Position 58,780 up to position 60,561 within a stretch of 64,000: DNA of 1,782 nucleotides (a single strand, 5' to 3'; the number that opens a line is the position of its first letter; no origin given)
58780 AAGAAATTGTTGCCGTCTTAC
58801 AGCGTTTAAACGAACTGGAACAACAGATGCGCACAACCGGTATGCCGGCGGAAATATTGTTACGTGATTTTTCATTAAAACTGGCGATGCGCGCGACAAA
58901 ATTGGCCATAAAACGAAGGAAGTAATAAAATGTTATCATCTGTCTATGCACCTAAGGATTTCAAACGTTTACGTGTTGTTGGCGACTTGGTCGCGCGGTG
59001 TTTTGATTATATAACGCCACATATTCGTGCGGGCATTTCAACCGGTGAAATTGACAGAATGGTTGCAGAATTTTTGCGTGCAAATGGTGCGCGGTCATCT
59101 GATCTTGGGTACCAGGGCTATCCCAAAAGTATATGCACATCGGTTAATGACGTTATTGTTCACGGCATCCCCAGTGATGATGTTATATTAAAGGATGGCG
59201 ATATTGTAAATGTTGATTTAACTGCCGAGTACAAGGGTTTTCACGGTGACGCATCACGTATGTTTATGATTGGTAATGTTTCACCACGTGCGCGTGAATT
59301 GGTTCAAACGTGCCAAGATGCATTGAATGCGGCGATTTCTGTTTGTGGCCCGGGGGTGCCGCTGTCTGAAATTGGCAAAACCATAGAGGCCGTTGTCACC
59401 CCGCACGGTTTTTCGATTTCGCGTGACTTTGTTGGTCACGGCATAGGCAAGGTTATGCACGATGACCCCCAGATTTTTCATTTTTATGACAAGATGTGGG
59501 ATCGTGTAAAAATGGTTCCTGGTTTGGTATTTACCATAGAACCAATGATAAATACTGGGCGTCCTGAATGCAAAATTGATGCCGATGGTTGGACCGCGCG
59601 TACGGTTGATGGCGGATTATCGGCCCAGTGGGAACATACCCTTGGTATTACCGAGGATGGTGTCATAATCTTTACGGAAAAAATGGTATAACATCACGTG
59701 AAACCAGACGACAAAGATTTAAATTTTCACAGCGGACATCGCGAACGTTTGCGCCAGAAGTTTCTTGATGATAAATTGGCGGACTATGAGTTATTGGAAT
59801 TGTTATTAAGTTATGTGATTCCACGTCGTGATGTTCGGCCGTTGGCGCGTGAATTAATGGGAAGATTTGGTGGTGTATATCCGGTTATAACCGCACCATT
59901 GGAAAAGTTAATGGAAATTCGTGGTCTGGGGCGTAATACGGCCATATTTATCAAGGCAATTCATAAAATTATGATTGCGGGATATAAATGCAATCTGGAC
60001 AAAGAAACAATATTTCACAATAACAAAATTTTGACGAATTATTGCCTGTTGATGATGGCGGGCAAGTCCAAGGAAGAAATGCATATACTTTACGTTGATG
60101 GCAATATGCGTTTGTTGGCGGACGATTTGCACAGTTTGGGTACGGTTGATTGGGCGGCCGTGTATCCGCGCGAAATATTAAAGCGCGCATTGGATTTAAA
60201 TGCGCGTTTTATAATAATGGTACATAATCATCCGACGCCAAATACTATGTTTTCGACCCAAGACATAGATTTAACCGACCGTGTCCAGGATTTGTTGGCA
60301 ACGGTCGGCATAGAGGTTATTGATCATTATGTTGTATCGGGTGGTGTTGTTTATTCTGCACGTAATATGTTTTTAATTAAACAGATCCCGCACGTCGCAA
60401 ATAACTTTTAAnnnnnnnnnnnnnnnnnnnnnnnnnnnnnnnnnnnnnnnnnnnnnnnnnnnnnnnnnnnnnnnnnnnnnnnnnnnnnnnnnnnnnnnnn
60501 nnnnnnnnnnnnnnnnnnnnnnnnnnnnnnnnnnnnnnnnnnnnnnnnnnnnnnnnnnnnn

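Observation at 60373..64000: Tight minus-strand operon of three unknown proteins, with a duplicated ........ C-terminal domain, next to zauP-zapA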

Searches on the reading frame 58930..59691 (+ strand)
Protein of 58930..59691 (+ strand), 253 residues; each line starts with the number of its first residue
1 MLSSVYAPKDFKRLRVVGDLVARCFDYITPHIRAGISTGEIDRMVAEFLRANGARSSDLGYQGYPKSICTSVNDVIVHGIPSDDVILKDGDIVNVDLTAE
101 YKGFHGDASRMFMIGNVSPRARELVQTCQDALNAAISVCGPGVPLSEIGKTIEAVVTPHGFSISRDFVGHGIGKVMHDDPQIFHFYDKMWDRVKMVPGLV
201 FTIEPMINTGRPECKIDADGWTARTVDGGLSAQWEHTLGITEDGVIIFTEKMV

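Call 108: search_protein_families(library=ncbifam, proteins=[window:58930-59691:+], max_evalue=0.001)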
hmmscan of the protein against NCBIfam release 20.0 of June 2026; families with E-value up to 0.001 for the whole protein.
window:58930-59691:+ (253 aa): 13 families
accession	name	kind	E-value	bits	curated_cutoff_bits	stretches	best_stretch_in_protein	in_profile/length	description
TIGR00500.1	met_pdase_I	equivalog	8.1e-86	287.5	171.35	1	5-250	3-246/247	type I methionyl aminopeptidase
NF008970.0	PRK12318.1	equivalog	8.7e-69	232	267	1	8-250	46-288/291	methionyl aminopeptidase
NF009533.0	PRK12897.1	equivalog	2.3e-65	220.4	488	1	15-250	14-247/248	type I methionyl aminopeptidase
NF005583.0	PRK07281.1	equivalog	6.6e-37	127.3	445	2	98-250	127-279/286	methionyl aminopeptidase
TIGR00501.1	met_pdase_II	equivalog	2.7e-26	92.8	222.65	1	18-211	12-195/295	type II methionyl aminopeptidase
NF007310.0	PRK09795.1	equivalog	3.9e-17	62.1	393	1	3-208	125-325/361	aminopeptidase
NF040821.1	dipep_PepQ_Arch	equivalog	4.9e-15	55.4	630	1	66-208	178-315/346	Xaa-Pro dipeptidase PepQ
NF008131.0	PRK10879.1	equivalog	1.8e-11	43.5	465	1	10-155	178-318/438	Xaa-Pro aminopeptidase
TIGR00495.1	crvDNA_42K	hypoth_equivalog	1.4e-09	37.2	430.05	1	67-176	79-193/383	ErbB3-binding protein EBP1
NF011720.0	PRK15173.1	subfamily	1.1e-06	27.9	420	1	5-176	115-280/343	peptidase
NF011173.0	PRK14575.1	equivalog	1.3e-06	27.6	850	1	5-176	178-343/406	putative peptidase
NF011174.0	PRK14576.1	subfamily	2.1e-06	26.9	487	1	66-178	231-344/405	putative endopeptidase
NF038259.1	ectoine_DoeA_2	exception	0.00019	20.3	575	0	86-158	228-300/386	ectoine hydrolase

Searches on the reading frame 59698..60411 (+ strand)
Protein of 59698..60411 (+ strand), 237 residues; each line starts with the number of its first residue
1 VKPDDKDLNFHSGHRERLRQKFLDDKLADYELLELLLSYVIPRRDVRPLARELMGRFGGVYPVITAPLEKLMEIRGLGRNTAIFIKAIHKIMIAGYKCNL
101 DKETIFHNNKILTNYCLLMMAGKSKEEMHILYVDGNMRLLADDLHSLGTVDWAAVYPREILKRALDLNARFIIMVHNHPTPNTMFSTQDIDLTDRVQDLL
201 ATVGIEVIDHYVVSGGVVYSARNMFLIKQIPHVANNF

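Call 108: search_protein_families(library=ncbifam, proteins=[window:59698-60411:+], max_evalue=0.001)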
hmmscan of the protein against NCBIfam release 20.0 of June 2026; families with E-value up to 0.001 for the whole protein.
window:59698-60411:+ (237 aa): 2 families
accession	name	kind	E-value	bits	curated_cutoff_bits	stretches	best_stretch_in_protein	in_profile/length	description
NF000642.1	PRK00024.1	equivalog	1.1e-46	159.1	180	1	15-223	1-208/212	RadC family protein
TIGR00608.1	radc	subfamily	9.3e-43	146.5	133.85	1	15-223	3-214/218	RadC family protein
